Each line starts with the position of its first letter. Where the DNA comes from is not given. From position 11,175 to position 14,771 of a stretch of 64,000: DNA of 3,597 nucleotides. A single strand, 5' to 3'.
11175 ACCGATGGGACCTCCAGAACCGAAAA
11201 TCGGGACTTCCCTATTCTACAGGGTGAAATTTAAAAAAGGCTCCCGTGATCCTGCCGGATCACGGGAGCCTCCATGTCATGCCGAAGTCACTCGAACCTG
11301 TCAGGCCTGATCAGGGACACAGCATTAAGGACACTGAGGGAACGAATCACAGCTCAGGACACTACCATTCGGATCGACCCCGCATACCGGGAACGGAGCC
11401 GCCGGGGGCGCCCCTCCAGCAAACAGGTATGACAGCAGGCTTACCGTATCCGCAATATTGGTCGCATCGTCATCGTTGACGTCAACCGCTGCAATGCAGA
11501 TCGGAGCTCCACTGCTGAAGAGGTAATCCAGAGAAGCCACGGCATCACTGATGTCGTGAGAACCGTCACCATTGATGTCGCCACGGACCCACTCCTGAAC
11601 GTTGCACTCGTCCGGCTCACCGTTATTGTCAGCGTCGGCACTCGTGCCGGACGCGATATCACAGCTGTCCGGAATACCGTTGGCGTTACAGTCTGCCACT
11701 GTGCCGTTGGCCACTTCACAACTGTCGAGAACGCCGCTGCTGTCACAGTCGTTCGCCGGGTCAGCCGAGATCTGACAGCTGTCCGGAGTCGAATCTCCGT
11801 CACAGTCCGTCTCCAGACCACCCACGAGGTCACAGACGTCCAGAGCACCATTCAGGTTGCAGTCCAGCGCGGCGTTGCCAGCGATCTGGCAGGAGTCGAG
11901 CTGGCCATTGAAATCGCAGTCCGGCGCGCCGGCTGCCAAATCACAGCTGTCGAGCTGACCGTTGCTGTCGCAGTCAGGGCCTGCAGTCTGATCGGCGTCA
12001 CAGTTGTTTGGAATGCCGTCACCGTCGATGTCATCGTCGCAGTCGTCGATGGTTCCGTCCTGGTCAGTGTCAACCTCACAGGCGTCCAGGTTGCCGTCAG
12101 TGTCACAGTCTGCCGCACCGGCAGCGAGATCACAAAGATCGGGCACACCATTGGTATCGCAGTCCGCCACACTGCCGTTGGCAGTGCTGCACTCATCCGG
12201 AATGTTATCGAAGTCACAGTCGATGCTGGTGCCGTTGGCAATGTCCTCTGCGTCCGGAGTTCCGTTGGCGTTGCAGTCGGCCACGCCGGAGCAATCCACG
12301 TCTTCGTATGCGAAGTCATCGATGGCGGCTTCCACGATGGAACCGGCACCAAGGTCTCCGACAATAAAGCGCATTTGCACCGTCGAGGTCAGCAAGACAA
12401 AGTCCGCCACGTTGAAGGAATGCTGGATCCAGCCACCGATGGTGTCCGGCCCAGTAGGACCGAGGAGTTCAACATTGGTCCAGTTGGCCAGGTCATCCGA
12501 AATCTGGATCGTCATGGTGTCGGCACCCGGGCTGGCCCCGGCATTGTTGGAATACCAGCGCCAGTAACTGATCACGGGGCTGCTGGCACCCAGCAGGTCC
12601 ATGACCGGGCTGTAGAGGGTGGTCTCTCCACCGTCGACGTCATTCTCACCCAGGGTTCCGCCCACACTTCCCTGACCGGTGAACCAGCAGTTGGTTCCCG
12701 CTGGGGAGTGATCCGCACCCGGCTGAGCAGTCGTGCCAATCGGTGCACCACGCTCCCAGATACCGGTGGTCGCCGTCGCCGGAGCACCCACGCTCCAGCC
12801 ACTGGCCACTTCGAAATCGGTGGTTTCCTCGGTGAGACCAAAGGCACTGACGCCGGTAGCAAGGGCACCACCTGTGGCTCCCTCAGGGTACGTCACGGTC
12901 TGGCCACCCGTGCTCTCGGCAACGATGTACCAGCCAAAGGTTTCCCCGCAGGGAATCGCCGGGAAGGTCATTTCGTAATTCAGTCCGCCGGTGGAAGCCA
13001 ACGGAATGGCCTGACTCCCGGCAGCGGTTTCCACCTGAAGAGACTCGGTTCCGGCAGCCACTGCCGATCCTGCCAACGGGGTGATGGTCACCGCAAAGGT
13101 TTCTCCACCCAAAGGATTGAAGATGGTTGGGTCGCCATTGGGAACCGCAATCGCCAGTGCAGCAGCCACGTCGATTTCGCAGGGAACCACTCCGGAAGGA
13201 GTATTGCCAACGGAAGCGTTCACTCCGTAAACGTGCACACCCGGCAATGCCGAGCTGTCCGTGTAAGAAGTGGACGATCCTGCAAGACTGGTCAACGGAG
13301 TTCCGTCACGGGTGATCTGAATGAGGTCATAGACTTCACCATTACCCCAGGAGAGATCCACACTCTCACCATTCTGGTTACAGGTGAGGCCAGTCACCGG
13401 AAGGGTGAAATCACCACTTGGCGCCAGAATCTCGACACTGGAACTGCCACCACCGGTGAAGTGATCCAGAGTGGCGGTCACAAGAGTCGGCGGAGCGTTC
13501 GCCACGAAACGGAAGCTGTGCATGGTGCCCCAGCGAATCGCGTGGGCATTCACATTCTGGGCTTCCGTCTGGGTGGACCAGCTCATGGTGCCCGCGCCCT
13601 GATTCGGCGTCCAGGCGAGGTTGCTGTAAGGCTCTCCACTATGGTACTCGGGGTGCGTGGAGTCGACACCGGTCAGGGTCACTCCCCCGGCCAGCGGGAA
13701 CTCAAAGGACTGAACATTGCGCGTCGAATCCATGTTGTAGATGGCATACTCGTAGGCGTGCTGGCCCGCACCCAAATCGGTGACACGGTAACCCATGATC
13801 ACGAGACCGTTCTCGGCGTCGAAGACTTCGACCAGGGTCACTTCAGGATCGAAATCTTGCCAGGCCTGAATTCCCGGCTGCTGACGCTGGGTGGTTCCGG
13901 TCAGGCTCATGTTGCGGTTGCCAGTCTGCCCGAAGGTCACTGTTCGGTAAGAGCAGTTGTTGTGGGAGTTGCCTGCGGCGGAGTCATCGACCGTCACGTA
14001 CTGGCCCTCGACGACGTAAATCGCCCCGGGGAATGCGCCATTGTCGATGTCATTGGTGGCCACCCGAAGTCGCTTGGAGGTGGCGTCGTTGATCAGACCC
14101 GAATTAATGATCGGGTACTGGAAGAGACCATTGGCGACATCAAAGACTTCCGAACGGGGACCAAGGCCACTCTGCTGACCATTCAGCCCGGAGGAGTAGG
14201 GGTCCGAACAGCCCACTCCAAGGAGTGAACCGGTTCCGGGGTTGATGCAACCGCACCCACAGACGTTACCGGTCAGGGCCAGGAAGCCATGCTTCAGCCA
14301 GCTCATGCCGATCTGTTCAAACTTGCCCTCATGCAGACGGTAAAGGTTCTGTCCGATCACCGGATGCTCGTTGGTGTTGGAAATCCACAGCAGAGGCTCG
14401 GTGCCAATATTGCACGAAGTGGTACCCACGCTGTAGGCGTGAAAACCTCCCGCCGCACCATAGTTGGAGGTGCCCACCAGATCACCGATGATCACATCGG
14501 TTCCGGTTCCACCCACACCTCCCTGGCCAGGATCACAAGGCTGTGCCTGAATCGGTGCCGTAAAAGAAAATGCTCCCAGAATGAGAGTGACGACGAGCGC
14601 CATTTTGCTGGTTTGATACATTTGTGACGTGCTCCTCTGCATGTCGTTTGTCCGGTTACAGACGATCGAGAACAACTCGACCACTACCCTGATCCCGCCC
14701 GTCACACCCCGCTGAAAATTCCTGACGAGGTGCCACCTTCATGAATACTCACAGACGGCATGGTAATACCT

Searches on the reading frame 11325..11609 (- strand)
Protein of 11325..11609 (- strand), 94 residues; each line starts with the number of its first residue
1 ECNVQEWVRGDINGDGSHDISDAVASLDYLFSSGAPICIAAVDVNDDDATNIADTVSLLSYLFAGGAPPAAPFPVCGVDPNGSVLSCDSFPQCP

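Call 30: predict_structure(alignment_id=A2)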
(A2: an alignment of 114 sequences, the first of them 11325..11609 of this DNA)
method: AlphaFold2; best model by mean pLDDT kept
length: 94 residues; sequences in the alignment: 114
mean_pLDDT: 92.9   pTM: 0.84
mean pLDDT of the five models: 92.9, 92.7, 91.7, 90.5, 89.4
residues with pLDDT >= 90: 73; 70-90: 18; 50-70: 2; < 50: 1
segments of 3 or more residues with pLDDT < 50: none
pLDDT, mean of each block of 10 residues (from residue 1): 81 96 98 93 96 98 98 94 85 86
secondary structure, 60 per line:
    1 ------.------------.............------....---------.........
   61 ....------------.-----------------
elements in order: H20-32 H39-42 H52-64

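Call 35: fold_search(model_id=the predicted structure, library=pdb)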
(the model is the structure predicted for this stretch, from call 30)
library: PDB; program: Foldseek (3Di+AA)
matches with E <= 10: 34; with E <= 0.001: 0
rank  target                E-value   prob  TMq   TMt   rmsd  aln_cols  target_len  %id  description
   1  5nrk_B                5.3e-03  1.00  0.56  0.74   2.4        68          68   26  Crystal structure of the sixth cohesin from Acetivibrio cellulolyticus' scaffoldin B in complex with Cel5 dockerin S15 (released 2018-01-31)
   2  4uyq_B                7.6e-03  1.00  0.59  0.74   1.8        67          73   25  High resolution structure of the third cohesin ScaC in complex with the ScaB dockerin with a mutation in the C-termina (released 2015-04-15)
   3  4dh2_D                8.7e-03  1.00  0.52  0.69   1.8        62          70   34  Crystal structure of Coh-OlpC(Cthe_0452)-Doc435(Cthe_0435) complex: A novel type I Cohesin-Dockerin complex from Clost (released 2012-11-28)
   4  2mte_MODEL_1_A        1.0e-02  1.00  0.51  0.68   1.6        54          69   37  Solution structure of Doc48S (released 2014-10-15)
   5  5nrk_D                1.6e-02  1.00  0.52  0.70   3.8        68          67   28  Crystal structure of the sixth cohesin from Acetivibrio cellulolyticus' scaffoldin B in complex with Cel5 dockerin S15 (released 2018-01-31)
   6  4dh2_B                2.0e-02  1.00  0.52  0.67   1.9        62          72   34  Crystal structure of Coh-OlpC(Cthe_0452)-Doc435(Cthe_0435) complex: A novel type I Cohesin-Dockerin complex from Clost (released 2012-11-28)
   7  5lxv_B                2.1e-02  1.00  0.57  0.78   2.2        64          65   26  Crystal structure of Ruminococcus flavefaciens scaffoldin C cohesin in complex with a dockerin from an uncharacterized (released 2016-10-19)
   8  4fl4_G                2.3e-02  1.00  0.59  0.80   1.9        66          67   26  Scaffoldin conformation and dynamics revealed by a ternary complex from the Clostridium thermocellum cellulosome (released 2012-06-27)
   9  8x39_B                2.3e-02  1.00  0.57  0.40   1.9        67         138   27  Crystal structure of cellulosomal double-dockerin module of Clo1313_0689 from Clostridium thermocellum (released 2024-04-03)
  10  8x3a_MODEL_1_A        3.0e-02  1.00  0.55  0.35   2.4        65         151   23  Solution NMR structure of cellulosomal double-dockerin module of Clo1313_0689 from Clostridium thermocellum (released 2024-04-03)
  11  4uyp_B                3.3e-02  1.00  0.61  0.76   2.8        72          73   24  High resolution structure of the third cohesin ScaC in complex with the ScaB dockerin with a mutation in the N-termina (released 2015-04-15)
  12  8x39_A                3.7e-02  1.00  0.57  0.40   1.8        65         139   26  Crystal structure of cellulosomal double-dockerin module of Clo1313_0689 from Clostridium thermocellum (released 2024-04-03)
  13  5nrm_B                3.7e-02  1.00  0.53  0.72   1.9        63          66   28  Crystal structure of the sixth cohesin from Acetivibrio cellulolyticus' scaffoldin B in complex with Cel5 dockerin S51 (released 2018-01-31)
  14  2vn5_D                4.6e-02  1.00  0.50  0.83   2.3        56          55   32  The Clostridium cellulolyticum dockerin displays a dual binding mode for its cohesin partner (released 2008-05-20)
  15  6kgf_B                4.9e-02  1.00  0.55  0.81   1.8        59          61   30  Crystal structure of CaDoc0917(R16D)-CaCohA2 complex at pH 8.2 (released 2020-07-08)
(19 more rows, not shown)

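Call 36: search_protein_representatives(alignment_id=A2)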
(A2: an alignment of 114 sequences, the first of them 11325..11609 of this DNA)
Query: 114 sequences, 132 profile positions. Proteins with E-value up to 0.001 (for the whole library): 56479; up to 1e-10: 30299; up to 1e-30: 4512. The best 150 are listed.
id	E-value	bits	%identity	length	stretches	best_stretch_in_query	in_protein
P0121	3.9e-194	650.9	-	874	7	27-117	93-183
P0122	1.7e-124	425.6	-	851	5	28-121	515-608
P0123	5.1e-114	391.7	-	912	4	33-117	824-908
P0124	1.8e-113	390.0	-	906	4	30-124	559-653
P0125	1.8e-111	383.5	-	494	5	31-120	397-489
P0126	2.0e-110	380.1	-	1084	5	27-113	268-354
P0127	8.3e-108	371.6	-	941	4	19-120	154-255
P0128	4.8e-100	346.5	-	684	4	24-120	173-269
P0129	1.9e-99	344.6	-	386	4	27-122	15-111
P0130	7.8e-98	339.3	-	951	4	34-117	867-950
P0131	7.8e-97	336.1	-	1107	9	29-92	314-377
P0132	4.1e-96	333.8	-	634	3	30-124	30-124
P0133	1.1e-93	325.9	-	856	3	28-121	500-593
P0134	1.9e-93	325.1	-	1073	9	23-91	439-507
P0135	2.9e-93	324.6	-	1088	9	28-93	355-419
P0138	3.5e-92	321.1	-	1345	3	29-118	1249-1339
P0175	5.9e-71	252.4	-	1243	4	32-127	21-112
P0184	2.7e-68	243.8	-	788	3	28-123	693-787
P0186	1.6e-67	241.3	-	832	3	27-122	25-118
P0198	3.3e-64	230.5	-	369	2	23-122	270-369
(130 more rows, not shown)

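Call 38: search_protein_families(library=pfam, proteins=[P0132, P0122, P0123, P0124, P0126, P0127, P0128, P0130, P0133, P0138], max_evalue=0.01)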
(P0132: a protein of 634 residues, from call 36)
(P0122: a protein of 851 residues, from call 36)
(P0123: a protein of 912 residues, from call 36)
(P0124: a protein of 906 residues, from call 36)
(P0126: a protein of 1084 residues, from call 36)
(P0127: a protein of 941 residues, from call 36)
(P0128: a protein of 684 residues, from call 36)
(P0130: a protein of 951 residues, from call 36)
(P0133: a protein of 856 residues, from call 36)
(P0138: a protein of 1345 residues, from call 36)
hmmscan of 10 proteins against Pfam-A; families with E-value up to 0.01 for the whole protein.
P0132 (634 aa): 4 families
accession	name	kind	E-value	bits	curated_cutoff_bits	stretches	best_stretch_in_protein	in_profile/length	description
PF00404.24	Dockerin_1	-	8.9e-18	64.7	22.9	2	306-360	2-57/57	Dockerin type I domain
PF13499.12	EF-hand_7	-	3.2e-08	34.2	30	0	335-359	7-31/67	EF-hand domain pair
PF13202.12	EF-hand_5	-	0.00078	19.3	25.9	0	335-349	4-18/25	EF hand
PF13405.12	EF-hand_6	-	0.0071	16.4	25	0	335-357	5-27/30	EF-hand domain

P0122 (851 aa): 6 families
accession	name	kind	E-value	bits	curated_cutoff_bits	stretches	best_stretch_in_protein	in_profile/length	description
PF00404.24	Dockerin_1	-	2e-39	134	22.9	5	771-822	2-55/57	Dockerin type I domain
PF13202.12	EF-hand_5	-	2.7e-19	68.1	25.9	0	799-819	4-24/25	EF hand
PF13499.12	EF-hand_7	-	1.7e-13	51.1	30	1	519-569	5-61/67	EF-hand domain pair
PF13405.12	EF-hand_6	-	7.1e-10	38.2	25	0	520-537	4-21/30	EF-hand domain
PF00036.39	EF-hand_1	-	1.8e-09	36.9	25.4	0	520-537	4-21/29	EF hand domain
PF18884.5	TSP3_bac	-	1.3e-05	25.4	25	1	639-658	1-20/22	Bacterial TSP3 repeat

P0123 (912 aa): 4 families
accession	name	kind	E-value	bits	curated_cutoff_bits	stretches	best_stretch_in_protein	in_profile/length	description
PF00404.24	Dockerin_1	-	9.9e-28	96.6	22.9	4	33-80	2-50/57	Dockerin type I domain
PF13499.12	EF-hand_7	-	3.9e-08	34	30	1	563-612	8-62/67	EF-hand domain pair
PF00963.24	Cohesin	-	5.8e-05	23.7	24.1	1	660-700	4-46/139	Cohesin domain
PF13833.12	EF-hand_8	-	0.0074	16.5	28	1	576-616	13-51/54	EF-hand domain pair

P0124 (906 aa): 2 families
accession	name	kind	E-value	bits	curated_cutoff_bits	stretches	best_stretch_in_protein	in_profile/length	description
PF00404.24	Dockerin_1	-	1.7e-12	47.8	22.9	2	567-614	2-50/57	Dockerin type I domain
PF13499.12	EF-hand_7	-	9.2e-06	26.4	30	0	568-614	12-63/67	EF-hand domain pair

P0126 (1084 aa): 2 families
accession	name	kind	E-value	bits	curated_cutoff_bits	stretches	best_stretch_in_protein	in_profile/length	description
PF00404.24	Dockerin_1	-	2.6e-20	72.8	22.9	3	32-86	2-57/57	Dockerin type I domain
PF00963.24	Cohesin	-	7e-12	46.2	24.1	0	600-677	4-76/139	Cohesin domain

P0127 (941 aa): 9 families
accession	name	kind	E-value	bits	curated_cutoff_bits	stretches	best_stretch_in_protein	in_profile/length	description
PF00404.24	Dockerin_1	-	8.4e-32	109.6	22.9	4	173-222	2-53/57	Dockerin type I domain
PF13202.12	EF-hand_5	-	3.7e-17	61.4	25.9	0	788-809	4-25/25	EF hand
PF13499.12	EF-hand_7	-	4.6e-17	62.6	30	1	550-603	6-65/67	EF-hand domain pair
PF16656.11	Pur_ac_phosph_N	-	3.7e-14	53.5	30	2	268-351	8-93/93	Purple acid Phosphatase, N-terminal domain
PF00036.39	EF-hand_1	-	2.1e-12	46.1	25.4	0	550-571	4-25/29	EF hand domain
PF13405.12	EF-hand_6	-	4.9e-10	38.7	25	0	550-569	4-23/30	EF-hand domain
PF00041.27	fn3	-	3.4e-07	30.8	25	1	77-148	2-71/84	Fibronectin type III domain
PF10591.15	SPARC_Ca_bdg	-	3.6e-05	24.5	22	0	547-601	55-111/113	Secreted protein acidic and rich in cysteine Ca binding region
PF16655.11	PhoD_N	-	0.0049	17.8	30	0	316-339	60-78/90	PhoD-like phosphatase, N-terminal domain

P0128 (684 aa): 5 families
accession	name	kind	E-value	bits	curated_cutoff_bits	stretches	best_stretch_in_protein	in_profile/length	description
PF00404.24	Dockerin_1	-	5.6e-36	123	22.9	4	484-534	2-53/57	Dockerin type I domain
PF13499.12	EF-hand_7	-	1.4e-08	35.4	30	0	485-533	12-65/67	EF-hand domain pair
PF13202.12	EF-hand_5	-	1.6e-07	30.9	25.9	0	514-531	5-22/25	EF hand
PF10342.15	Kre9_KNH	-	6.9e-05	23.9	24.6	1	71-143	2-82/94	Kre9/KNH-like N-terminal Ig-like domain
PF00036.39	EF-hand_1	-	9.7e-05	22.1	25.4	0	515-532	7-24/29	EF hand domain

P0130 (951 aa): 2 families
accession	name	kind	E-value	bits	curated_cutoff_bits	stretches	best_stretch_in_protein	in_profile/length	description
PF00404.24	Dockerin_1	-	2.8e-21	75.9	22.9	4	606-650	2-48/57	Dockerin type I domain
PF00963.24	Cohesin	-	9.3e-15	55.5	24.1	2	699-818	4-112/139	Cohesin domain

P0133 (856 aa): 2 families
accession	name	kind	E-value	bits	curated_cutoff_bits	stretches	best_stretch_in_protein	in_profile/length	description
PF00404.24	Dockerin_1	-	2.9e-15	56.7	22.9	2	89-138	2-52/57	Dockerin type I domain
PF00963.24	Cohesin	-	2.3e-06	28.3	24.1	1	606-716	5-110/139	Cohesin domain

P0138 (1345 aa): 3 families
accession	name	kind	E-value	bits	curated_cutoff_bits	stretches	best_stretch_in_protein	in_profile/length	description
PF00404.24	Dockerin_1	-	2.5e-10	40.8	22.9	1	27-73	2-49/57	Dockerin type I domain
PF00963.24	Cohesin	-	3.1e-09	37.6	24.1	1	121-226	3-106/139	Cohesin domain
PF13499.12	EF-hand_7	-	0.0013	19.4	30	0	560-576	7-23/67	EF-hand domain pair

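Call 72: search_protein_families(library=pfam, proteins=[P0175, P0184, P0186, P0198], max_evalue=0.01)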
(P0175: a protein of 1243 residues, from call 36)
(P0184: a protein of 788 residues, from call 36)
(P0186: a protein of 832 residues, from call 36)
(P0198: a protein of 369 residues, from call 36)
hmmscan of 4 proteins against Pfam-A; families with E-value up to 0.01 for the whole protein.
P0175 (1243 aa): 1 family
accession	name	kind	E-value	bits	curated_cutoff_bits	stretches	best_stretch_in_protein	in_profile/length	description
PF00404.24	Dockerin_1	-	1.8e-15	57.3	22.9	1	1155-1204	1-52/57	Dockerin type I domain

P0184 (788 aa): 2 families
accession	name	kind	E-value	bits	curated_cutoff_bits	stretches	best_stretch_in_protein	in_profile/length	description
PF00404.24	Dockerin_1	-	1e-07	32.5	22.9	0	398-446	10-56/57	Dockerin type I domain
PF13499.12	EF-hand_7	-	0.005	17.6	30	0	700-744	8-57/67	EF-hand domain pair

P0186 (832 aa): 3 families
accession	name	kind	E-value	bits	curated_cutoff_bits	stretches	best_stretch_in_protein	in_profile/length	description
PF00404.24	Dockerin_1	-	1.3e-17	64.2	22.9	1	769-822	2-56/57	Dockerin type I domain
PF00963.24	Cohesin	-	1.6e-15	58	24.1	2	145-249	18-120/139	Cohesin domain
PF05098.17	LEF-4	-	0.0053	16.1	20.2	1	731-822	269-354/472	Late expression factor 4 (LEF-4)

P0198 (369 aa): 3 families
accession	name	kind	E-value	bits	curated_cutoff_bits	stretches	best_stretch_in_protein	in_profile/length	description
PF00404.24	Dockerin_1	-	3.3e-12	46.9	22.9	2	285-338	2-56/57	Dockerin type I domain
PF13202.12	EF-hand_5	-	0.00034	20.4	25.9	0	281-294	4-17/25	EF hand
PF13499.12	EF-hand_7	-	0.00069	20.4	30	0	63-83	8-27/67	EF-hand domain pair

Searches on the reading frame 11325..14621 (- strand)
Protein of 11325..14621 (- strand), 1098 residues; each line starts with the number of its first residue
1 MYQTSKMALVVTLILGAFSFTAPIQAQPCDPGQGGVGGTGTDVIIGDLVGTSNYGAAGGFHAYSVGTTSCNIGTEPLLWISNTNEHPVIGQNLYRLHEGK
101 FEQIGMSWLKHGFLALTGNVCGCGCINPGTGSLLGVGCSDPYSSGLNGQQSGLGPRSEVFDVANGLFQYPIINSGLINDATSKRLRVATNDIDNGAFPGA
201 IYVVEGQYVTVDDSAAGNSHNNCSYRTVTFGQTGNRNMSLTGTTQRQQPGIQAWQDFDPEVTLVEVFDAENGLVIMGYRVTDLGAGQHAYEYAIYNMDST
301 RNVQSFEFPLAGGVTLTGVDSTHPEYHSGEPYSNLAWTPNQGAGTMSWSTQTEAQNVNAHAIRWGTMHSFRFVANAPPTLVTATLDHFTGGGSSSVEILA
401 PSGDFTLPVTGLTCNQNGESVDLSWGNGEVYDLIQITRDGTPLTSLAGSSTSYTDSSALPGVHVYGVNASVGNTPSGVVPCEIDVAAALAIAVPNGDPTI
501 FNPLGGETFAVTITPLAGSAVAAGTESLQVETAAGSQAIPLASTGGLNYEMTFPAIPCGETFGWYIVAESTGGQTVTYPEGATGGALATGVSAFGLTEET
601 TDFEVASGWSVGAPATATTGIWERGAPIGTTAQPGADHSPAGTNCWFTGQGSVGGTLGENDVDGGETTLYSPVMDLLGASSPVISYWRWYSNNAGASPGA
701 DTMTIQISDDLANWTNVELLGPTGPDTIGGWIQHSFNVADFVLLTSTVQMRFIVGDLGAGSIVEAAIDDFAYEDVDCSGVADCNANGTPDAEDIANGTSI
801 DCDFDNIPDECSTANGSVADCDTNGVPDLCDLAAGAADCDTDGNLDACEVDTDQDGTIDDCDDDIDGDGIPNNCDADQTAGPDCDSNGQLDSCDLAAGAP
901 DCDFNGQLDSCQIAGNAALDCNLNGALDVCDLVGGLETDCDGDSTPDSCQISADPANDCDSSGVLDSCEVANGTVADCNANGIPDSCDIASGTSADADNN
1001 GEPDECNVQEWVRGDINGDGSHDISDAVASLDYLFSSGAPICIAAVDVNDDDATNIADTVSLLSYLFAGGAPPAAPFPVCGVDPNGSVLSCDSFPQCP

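Call 4: search_protein_families(library=pfam, proteins=[window:11325-14621:-], max_evalue=0.01)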
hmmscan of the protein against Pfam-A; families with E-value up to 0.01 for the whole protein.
window:11325-14621:- (1098 aa): 1 family
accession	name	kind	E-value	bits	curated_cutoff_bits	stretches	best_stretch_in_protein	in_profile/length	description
PF00404.24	Dockerin_1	-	0.0048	17.5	22.9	1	1014-1066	2-56/57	Dockerin type I domain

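Call 5: search_protein_families(library=ncbifam, proteins=[window:11325-14621:-], max_evalue=0.01)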
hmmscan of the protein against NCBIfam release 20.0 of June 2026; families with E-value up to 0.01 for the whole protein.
window:11325-14621:- (1098 aa): 1 family
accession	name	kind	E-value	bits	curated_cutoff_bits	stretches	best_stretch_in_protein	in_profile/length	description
NF049990.1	CellobisidaseCelK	equivalog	0.0029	15.8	1700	1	997-1066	814-882/889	cellulose 1,4-beta-cellobiosidase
